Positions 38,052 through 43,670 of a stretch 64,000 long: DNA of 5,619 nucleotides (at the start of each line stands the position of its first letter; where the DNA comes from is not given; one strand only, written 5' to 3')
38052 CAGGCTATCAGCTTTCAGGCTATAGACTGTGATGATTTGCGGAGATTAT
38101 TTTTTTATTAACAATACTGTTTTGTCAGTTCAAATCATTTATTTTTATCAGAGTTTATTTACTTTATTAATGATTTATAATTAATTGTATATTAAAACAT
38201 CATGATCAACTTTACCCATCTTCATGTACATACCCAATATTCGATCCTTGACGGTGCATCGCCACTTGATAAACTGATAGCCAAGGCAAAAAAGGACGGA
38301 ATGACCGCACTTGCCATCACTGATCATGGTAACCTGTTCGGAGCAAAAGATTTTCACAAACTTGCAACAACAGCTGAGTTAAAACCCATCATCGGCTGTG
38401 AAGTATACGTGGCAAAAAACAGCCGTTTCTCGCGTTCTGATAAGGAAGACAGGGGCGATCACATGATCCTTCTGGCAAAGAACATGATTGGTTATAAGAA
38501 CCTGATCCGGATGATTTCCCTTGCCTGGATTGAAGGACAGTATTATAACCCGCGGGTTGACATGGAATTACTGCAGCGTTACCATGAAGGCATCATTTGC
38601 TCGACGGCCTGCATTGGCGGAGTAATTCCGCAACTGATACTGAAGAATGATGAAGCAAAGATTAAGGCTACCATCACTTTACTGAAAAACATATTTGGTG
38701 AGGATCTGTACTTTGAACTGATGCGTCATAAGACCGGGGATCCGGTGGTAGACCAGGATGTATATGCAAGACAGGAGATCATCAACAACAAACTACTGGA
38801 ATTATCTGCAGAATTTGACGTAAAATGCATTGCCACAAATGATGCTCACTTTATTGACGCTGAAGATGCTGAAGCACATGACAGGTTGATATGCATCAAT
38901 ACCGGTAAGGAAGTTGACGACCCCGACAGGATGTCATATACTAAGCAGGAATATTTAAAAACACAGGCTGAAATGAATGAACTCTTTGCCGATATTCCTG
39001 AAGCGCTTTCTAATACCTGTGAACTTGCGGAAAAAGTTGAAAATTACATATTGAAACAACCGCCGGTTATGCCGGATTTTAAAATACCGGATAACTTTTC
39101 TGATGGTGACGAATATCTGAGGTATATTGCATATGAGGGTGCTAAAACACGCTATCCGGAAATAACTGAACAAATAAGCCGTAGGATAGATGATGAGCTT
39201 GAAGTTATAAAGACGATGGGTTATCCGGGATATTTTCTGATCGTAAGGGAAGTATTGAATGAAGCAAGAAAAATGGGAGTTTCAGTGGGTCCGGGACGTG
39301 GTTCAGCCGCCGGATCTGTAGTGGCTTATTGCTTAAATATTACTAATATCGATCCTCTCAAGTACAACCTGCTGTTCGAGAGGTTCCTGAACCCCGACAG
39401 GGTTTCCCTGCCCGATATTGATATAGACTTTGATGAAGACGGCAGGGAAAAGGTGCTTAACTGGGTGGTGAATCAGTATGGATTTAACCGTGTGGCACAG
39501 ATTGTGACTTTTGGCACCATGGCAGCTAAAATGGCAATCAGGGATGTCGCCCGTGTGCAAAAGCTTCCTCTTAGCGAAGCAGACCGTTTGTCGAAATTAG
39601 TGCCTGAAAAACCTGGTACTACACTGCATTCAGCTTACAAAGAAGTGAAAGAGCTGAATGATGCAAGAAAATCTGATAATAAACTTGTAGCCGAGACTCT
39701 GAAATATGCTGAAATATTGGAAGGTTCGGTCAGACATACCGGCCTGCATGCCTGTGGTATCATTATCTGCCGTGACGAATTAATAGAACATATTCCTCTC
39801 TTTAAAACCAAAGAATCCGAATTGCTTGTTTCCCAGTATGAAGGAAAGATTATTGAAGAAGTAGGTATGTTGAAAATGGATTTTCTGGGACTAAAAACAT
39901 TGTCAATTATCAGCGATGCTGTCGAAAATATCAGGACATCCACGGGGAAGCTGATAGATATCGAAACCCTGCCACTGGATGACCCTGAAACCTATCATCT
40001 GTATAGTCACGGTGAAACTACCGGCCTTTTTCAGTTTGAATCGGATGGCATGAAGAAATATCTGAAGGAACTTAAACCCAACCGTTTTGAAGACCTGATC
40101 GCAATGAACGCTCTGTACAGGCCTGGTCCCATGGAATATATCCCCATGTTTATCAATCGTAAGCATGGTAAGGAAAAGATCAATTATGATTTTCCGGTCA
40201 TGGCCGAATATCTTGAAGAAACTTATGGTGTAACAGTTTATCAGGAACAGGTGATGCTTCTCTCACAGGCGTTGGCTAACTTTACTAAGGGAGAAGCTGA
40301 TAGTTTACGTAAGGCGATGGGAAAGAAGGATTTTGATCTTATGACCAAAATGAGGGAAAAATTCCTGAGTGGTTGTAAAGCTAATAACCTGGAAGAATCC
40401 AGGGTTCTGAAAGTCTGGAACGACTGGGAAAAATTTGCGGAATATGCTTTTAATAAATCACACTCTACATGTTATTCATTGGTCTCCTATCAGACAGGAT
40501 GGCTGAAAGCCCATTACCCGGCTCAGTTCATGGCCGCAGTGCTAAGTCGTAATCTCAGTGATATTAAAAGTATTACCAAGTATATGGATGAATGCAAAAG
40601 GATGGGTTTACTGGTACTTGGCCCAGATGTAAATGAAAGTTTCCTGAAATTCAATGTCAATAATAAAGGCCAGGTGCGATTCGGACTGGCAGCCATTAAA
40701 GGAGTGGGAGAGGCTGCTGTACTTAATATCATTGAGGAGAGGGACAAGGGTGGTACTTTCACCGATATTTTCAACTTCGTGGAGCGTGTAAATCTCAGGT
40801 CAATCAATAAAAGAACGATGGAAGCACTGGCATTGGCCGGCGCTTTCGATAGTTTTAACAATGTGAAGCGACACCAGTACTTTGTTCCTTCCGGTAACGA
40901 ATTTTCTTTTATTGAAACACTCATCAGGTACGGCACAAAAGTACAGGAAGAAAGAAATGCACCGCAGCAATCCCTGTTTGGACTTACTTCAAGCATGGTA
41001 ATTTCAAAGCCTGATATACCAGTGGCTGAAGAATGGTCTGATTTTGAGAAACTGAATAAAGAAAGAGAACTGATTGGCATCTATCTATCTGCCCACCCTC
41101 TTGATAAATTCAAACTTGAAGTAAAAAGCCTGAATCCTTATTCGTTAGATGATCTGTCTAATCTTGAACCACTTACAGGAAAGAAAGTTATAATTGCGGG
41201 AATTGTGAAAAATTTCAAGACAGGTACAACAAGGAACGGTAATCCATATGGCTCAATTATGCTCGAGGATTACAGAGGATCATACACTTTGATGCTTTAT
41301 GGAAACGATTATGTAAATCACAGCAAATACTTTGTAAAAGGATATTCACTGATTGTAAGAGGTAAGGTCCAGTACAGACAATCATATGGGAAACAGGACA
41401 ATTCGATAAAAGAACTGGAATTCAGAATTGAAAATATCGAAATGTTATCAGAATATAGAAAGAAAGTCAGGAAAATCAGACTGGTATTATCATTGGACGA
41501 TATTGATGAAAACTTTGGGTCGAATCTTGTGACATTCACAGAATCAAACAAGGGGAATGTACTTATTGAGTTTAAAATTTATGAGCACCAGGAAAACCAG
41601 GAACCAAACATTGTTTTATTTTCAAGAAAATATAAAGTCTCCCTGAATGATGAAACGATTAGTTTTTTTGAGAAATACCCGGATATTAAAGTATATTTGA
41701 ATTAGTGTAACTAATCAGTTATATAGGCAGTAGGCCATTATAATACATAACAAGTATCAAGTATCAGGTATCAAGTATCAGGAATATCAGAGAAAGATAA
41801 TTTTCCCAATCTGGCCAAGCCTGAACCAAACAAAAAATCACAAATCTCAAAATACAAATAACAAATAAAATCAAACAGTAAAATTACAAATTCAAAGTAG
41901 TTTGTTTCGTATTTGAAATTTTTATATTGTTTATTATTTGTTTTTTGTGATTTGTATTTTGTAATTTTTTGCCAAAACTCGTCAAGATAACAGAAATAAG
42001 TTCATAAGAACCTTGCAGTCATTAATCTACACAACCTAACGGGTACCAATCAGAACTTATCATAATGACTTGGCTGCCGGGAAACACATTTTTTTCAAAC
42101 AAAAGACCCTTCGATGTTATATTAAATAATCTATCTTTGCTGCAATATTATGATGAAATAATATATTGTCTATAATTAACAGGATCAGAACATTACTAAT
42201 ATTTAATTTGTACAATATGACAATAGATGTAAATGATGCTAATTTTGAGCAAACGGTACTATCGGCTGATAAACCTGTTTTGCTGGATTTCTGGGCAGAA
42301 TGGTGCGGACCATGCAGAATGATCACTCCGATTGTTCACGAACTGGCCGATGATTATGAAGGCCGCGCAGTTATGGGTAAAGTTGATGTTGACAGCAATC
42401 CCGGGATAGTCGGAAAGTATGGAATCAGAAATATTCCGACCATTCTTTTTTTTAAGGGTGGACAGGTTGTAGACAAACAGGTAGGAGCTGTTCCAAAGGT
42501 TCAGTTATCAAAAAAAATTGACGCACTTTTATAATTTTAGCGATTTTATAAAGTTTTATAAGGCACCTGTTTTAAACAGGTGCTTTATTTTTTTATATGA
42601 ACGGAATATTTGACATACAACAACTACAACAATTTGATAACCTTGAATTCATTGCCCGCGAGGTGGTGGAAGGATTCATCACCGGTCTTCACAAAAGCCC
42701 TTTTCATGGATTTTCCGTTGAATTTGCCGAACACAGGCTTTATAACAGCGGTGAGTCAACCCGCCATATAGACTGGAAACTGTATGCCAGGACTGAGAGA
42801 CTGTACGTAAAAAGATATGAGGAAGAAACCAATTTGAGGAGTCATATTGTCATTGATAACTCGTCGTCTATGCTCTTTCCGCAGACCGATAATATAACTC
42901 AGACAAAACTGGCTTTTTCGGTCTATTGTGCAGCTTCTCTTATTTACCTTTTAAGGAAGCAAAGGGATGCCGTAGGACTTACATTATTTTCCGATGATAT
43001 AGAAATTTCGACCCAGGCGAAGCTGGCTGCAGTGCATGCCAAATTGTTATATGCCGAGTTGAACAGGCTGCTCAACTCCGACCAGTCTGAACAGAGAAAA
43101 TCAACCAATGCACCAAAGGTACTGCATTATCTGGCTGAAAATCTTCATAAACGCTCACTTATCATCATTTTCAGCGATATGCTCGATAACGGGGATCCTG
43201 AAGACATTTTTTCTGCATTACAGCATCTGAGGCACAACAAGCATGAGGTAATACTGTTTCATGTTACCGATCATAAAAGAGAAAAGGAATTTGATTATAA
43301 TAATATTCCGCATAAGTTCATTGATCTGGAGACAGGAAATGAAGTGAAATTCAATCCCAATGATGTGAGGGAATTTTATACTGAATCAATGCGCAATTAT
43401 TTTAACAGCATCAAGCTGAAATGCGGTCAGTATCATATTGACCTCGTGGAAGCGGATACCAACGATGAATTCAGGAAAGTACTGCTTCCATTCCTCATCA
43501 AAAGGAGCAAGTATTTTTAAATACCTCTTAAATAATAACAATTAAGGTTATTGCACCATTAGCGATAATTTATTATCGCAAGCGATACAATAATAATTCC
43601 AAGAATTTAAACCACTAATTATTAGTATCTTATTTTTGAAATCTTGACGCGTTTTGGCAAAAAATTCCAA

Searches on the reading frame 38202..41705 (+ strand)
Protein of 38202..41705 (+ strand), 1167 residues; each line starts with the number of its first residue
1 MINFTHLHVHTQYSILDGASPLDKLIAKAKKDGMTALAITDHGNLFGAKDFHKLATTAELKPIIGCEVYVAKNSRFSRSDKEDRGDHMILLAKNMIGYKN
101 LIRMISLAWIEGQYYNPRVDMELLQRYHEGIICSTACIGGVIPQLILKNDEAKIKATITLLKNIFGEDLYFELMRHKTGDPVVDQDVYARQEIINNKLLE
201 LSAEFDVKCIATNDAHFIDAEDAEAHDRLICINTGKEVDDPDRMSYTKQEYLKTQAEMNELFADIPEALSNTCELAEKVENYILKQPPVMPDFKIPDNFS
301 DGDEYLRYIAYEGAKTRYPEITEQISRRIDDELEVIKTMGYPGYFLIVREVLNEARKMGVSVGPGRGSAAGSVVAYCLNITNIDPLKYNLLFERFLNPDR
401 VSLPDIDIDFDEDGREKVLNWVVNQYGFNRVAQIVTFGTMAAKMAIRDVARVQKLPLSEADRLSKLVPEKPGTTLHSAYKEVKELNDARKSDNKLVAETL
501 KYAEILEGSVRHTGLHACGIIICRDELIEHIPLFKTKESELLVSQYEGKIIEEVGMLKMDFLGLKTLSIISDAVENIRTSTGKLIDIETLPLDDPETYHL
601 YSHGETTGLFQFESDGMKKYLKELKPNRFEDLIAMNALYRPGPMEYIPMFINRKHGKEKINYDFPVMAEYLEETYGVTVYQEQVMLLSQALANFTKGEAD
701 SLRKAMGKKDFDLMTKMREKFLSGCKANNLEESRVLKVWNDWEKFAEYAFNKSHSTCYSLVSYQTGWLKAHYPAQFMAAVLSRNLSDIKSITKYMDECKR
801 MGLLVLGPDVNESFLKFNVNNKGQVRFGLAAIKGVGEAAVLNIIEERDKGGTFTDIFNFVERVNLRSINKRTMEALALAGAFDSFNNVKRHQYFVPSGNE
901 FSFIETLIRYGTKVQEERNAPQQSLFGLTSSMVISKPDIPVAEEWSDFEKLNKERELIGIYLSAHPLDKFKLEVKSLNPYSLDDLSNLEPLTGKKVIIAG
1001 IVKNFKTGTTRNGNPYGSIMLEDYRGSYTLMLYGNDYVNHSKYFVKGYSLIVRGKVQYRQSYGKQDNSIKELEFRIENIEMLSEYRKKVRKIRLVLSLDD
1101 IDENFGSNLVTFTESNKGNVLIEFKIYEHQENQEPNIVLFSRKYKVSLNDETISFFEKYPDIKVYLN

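Call 50: search_protein_families(library=pfam, proteins=[window:38202-41705:+], max_evalue=0.001)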
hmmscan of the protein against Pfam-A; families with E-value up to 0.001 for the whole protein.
window:38202-41705:+ (1167 aa): 5 families
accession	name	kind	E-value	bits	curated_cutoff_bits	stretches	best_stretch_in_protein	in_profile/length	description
PF07733.18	DNA_pol3_alpha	-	1.3e-94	317.1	23.9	1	304-563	1-260/260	Bacterial DNA polymerase III alpha NTPase domain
PF17657.6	DNA_pol3_finger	-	1.7e-62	210.1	22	1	566-729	1-166/166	Bacterial DNA polymerase III alpha subunit finger domain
PF02811.25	PHP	-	6e-54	183.2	26.4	1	6-176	1-164/164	PHP domain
PF14579.12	HHH_6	-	1.3e-28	99.5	25.6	1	803-891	2-88/90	Helix-hairpin-helix motif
PF01336.31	tRNA_anti-codon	-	3.5e-08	33.7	27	1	996-1082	1-75/75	OB-fold nucleic acid binding domain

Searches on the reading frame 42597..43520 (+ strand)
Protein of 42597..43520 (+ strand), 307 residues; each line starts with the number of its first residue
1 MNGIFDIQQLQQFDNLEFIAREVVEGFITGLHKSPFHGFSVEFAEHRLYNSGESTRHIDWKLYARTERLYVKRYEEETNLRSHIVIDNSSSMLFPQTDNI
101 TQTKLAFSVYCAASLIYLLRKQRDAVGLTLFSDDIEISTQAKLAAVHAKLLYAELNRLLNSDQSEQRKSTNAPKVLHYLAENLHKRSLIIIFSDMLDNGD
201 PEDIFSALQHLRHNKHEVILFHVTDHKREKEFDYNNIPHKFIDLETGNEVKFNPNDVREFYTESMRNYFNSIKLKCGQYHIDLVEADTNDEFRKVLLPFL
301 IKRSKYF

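Call 50: search_protein_families(library=pfam, proteins=[window:42597-43520:+], max_evalue=0.001)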
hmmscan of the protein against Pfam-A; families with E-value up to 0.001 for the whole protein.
window:42597-43520:+ (307 aa): 3 families
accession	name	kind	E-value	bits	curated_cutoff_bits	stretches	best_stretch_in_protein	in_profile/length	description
PF01882.25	DUF58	-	4.9e-36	124.4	23.4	1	45-266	1-211/216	Protein of unknown function DUF58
PF13519.12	VWA_2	-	6.5e-06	27.2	27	1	84-194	3-105/107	von Willebrand factor type A domain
PF00092.34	VWA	-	1.1e-05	26.2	23.8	1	84-229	4-145/174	von Willebrand factor type A domain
